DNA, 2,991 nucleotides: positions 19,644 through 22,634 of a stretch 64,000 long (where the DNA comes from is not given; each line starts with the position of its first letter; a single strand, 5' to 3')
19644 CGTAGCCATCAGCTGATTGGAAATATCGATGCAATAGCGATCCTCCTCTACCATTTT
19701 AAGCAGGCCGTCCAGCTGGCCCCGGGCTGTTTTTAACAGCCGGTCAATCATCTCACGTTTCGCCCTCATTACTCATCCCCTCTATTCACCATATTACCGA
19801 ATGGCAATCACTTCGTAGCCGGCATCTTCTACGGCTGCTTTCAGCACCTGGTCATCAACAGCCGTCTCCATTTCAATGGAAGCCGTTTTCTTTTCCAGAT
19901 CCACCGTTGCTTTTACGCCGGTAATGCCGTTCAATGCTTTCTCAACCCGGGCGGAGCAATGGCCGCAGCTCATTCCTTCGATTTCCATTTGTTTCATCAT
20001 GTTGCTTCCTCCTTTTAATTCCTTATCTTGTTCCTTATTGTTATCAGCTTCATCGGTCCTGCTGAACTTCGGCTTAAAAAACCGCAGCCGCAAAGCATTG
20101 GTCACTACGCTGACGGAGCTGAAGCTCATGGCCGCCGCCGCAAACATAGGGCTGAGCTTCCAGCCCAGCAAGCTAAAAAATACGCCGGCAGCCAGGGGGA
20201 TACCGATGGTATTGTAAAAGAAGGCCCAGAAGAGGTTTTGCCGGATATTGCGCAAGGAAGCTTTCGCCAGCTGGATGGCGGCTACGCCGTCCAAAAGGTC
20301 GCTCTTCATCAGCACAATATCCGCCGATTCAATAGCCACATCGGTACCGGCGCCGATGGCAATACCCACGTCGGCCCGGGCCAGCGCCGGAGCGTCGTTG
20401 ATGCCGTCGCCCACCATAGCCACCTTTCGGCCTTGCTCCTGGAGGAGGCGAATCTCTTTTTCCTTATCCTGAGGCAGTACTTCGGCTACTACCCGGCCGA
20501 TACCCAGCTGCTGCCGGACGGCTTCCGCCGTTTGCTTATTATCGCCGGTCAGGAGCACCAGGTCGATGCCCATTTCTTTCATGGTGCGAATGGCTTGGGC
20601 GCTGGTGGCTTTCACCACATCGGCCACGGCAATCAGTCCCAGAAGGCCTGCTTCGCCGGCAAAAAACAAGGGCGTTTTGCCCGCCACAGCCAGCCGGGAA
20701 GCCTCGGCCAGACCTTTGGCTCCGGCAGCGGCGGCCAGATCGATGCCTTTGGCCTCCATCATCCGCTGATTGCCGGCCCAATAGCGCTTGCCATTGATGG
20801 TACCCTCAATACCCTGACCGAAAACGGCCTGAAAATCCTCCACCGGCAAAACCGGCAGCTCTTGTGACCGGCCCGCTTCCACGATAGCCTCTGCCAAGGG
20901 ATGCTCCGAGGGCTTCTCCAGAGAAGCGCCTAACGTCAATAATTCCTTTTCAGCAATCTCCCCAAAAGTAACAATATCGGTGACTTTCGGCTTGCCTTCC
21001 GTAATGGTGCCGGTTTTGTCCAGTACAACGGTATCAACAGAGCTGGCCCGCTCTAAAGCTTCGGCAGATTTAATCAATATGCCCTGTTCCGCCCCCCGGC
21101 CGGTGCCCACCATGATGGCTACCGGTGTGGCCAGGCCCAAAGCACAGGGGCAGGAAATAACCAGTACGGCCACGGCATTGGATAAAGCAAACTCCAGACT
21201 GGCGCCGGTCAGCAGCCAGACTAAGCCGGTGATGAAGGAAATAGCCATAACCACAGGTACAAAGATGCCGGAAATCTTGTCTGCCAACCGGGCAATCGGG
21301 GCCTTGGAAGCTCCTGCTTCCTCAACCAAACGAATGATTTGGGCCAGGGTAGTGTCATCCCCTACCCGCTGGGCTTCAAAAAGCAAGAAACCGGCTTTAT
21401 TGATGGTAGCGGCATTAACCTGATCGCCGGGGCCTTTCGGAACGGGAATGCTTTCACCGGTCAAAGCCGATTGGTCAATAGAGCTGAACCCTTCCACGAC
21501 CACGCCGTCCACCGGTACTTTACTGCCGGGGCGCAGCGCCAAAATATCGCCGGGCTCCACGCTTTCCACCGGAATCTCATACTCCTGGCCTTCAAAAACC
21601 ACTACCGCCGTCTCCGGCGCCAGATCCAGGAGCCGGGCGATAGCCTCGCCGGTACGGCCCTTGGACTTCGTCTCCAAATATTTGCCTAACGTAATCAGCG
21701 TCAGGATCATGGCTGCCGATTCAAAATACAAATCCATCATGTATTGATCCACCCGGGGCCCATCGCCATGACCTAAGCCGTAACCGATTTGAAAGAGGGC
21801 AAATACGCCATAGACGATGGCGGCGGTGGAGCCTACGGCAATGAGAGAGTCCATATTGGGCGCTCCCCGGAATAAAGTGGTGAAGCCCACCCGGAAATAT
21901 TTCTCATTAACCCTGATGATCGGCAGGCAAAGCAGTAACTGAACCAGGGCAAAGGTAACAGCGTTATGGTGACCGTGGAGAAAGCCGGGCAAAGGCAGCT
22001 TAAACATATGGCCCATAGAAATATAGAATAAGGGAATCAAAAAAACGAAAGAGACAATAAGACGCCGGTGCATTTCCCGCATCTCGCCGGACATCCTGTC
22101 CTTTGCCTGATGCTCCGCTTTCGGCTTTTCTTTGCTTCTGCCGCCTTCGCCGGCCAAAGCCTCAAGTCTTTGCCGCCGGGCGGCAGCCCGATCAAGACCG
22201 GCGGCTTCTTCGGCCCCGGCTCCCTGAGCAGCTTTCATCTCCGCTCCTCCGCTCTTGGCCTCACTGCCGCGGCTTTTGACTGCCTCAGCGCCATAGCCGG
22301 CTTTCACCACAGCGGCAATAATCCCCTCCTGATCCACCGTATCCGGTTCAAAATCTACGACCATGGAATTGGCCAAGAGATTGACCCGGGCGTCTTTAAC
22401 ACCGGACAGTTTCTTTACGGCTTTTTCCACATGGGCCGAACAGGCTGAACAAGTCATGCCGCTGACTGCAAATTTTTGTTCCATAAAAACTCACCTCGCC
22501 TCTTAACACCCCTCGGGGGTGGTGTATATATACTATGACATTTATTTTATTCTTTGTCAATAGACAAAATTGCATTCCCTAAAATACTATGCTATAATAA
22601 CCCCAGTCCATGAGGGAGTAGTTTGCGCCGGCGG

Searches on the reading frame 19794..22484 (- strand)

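Call 6: search_protein_families(library=pfam, proteins=[window:19794-22484:-])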
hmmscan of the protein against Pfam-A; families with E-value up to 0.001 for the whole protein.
window:19794-22484:- (896 aa): 5 families
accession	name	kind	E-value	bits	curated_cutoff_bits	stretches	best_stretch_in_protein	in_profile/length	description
PF00122.25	E1-E2_ATPase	-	2.4e-58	197.1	28.1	1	288-466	2-180/181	E1-E2 ATPase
PF00702.32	Hydrolase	-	4e-36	125.6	26.4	1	483-705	1-191/191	haloacid dehalogenase-like hydrolase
PF00403.32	HMA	-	2.1e-30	105.3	24.8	2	5-64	2-61/62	Heavy-metal-associated domain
PF08282.18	Hydrolase_3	-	1.9e-07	31.5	20.9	1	683-735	201-252/255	haloacid dehalogenase-like hydrolase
PF19991.5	HMA_2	-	0.00076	19.9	30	0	17-83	33-100/154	Heavy metal associated domain 2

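Call 31: search_protein_families(library=ncbifam, proteins=[window:19794-22484:-])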
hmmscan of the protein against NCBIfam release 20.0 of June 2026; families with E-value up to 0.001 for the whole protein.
window:19794-22484:- (896 aa): 36 families (the best 25 are shown)
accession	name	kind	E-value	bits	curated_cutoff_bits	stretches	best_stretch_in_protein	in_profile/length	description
NF007952.0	PRK10671.1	equivalog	1.1e-205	685.4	1316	3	132-806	183-837/838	copper-exporting P-type ATPase CopA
TIGR01525.1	ATPase-IB_hvy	subfamily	2.9e-192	640.5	346.25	1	211-800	1-560/560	heavy metal translocating P-type ATPase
TIGR01511.1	ATPase-IB1_Cu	subfamily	7e-178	592.9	397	1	249-801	38-542/542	copper-translocating P-type ATPase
NF008262.1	PRK11033.1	equivalog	7.7e-136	454.4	1005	3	256-800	197-727/731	zinc/cadmium/mercury/lead-transporting ATPase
TIGR01512.1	ATPase-IB2_Cd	subfamily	2.2e-125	419.2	313.5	2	252-576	17-307/494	cadmium family heavy metal-translocating P-type ATPase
NF033775.1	P_type_ZntA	exception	3.6e-122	409.1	1240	2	256-800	202-728/732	Zn(II)/Cd(II)/Pb(II) translocating P-type ATPase ZntA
TIGR01494.1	ATPase_P-type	subfamily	1.6e-92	310.4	62.3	1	259-773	1-469/478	HAD-IC family P-type ATPase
TIGR01647.1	ATPase-IIIA_H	equivalog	1.1e-57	195.7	615.5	2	255-535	56-340/755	plasma-membrane proton-efflux P-type ATPase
TIGR01497.1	kdpB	equivalog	5e-55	186.8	527.9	1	295-739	110-562/675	potassium-transporting ATPase subunit KdpB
NF010609.0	PRK14010.1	equivalog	1.8e-47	161.9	1323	1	256-729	67-547/673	K(+)-transporting ATPase subunit B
TIGR01522.1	ATPase-IIA2_Ca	equivalog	1.4e-38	132.3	798.3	2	665-751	567-654/854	calcium-transporting P-type ATPase, PMR1-type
TIGR01517.1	ATPase-IIB_Ca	equivalog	2.9e-38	131.6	507.05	2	294-527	159-403/882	calcium-translocating P-type ATPase, PMCA-type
TIGR01116.1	ATPase-IIA1_Ca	equivalog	5.8e-34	117.3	703.4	2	614-750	457-608/799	calcium-translocating P-type ATPase, SERCA-type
TIGR01657.1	P-ATPase-V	hypoth_equivalog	3.4e-33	114.3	618.25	4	664-713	781-830/1055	ATP13A2 family polyamine export P-type ATPase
NF033794.2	chaper_CopZ_Eh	exception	4e-32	110.1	95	2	3-68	2-67/68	copper chaperone CopZ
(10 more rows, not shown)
